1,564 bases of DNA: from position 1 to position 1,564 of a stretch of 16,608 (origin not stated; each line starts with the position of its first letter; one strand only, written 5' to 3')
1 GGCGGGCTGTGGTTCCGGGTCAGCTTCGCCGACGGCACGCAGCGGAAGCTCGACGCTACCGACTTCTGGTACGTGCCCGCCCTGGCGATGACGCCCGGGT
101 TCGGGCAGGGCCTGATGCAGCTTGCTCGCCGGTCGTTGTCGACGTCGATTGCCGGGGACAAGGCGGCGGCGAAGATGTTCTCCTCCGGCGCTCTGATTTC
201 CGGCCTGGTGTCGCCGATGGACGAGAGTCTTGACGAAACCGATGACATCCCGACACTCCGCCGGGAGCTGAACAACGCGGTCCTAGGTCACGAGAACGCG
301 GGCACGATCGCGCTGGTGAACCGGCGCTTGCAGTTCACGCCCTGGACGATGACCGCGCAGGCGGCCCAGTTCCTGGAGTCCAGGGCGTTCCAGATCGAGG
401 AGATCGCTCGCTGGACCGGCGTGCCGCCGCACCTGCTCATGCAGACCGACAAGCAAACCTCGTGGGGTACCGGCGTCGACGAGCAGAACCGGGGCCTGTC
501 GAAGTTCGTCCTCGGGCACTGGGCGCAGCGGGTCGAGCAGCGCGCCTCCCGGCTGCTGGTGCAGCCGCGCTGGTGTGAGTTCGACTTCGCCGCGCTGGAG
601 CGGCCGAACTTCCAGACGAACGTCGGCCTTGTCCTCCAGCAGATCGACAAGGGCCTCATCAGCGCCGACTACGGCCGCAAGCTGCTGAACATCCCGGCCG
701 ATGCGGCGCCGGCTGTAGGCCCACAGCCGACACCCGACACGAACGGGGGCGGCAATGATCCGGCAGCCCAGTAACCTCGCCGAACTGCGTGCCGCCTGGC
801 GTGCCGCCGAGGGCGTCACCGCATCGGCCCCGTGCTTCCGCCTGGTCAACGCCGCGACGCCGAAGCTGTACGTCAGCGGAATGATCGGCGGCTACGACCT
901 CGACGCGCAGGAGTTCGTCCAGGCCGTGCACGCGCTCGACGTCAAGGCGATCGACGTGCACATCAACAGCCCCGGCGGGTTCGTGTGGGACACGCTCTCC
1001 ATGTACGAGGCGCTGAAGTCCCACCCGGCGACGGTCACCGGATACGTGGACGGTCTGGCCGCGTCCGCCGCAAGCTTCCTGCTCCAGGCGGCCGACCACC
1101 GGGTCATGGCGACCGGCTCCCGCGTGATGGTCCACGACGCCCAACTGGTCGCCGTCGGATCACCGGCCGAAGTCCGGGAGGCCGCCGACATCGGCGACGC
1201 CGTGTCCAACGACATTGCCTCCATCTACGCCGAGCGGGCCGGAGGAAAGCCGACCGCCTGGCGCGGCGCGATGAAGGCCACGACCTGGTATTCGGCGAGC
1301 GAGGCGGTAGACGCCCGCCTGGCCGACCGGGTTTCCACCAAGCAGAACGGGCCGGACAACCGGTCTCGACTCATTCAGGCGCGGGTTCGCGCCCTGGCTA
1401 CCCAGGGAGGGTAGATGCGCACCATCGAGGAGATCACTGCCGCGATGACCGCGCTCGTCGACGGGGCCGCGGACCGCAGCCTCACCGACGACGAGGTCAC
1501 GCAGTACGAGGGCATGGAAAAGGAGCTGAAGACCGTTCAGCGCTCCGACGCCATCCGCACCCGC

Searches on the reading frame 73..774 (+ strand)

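Call 11: search_protein_families(library=phrogs, proteins=[window:73-774:+], max_evalue=0.001)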
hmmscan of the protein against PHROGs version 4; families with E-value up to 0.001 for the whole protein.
window:73-774:+ (233 aa): 3 families
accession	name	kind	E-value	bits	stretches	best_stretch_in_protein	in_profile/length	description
phrog_12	-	head and packaging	5.4e-34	119.2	1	9-213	217-421/646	portal protein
phrog_5929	-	head and packaging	2.6e-20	73.7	1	29-209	5-184/228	portal protein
phrog_2662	-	head and packaging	1.5e-16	61.1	1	11-232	205-430/717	portal protein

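Call 12: search_protein_families(library=pfam, proteins=[window:73-774:+], max_evalue=0.001)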
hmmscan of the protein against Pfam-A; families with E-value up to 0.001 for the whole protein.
window:73-774:+ (233 aa): 1 family
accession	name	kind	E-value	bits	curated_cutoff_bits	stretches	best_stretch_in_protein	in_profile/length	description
PF04860.17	Phage_portal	-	5.4e-38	131.4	39.1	1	10-206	128-321/321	Phage portal protein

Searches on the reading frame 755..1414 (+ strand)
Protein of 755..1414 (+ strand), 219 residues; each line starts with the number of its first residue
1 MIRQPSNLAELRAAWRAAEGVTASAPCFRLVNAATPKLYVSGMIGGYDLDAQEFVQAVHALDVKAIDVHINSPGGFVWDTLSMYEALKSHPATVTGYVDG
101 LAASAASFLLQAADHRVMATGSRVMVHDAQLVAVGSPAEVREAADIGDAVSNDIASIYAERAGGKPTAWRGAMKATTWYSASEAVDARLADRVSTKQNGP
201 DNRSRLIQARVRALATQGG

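Call 11: search_protein_families(library=phrogs, proteins=[window:755-1414:+], max_evalue=0.001)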
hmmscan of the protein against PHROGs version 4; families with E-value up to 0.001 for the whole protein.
window:755-1414:+ (219 aa): 11 families
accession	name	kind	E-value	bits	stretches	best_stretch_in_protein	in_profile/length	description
phrog_2976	-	head and packaging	3.2e-54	186.1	1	31-203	12-191/394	head maturation protease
phrog_94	-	head and packaging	4.4e-51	176.1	1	31-198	76-254/622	head maturation protease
phrog_133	-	head and packaging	3.9e-47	162.3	1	29-196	11-181/668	head maturation protease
phrog_3348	-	unknown function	7.1e-37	128.6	1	37-195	39-199/386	-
phrog_1684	-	head and packaging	1.4e-32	114.3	1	59-198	68-207/284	head maturation protease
phrog_53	-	head and packaging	7.3e-22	79.3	1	39-198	94-283/583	head maturation protease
phrog_13984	-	unknown function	6.7e-15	56.3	1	37-121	33-118/123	-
phrog_1827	-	other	4.7e-12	46.7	1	59-156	48-145/202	ATP-dependent protease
phrog_23753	-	head and packaging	7.2e-10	39.9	1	65-195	43-173/298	head maturation protease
phrog_5410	-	other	4.8e-08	33.6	1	61-141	53-133/323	ATP-dependent protease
phrog_33547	-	unknown function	6.8e-06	26.3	1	64-191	30-156/357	-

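Call 12: search_protein_families(library=pfam, proteins=[window:755-1414:+], max_evalue=0.001)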
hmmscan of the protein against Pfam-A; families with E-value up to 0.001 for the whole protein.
window:755-1414:+ (219 aa): 3 families
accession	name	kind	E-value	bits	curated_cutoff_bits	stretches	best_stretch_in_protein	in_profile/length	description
PF00574.28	CLP_protease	-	1.6e-22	80.7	20.2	1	54-196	33-181/182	Clp protease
PF01972.22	SDH_protease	-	4e-06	26.5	31.3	1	52-140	79-168/286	ClpP-like SDH-type serine proteinase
PF25145.1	NfeD1b_N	-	3.1e-05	24.1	40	1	60-124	28-92/189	NfeD1b, N-terminal domain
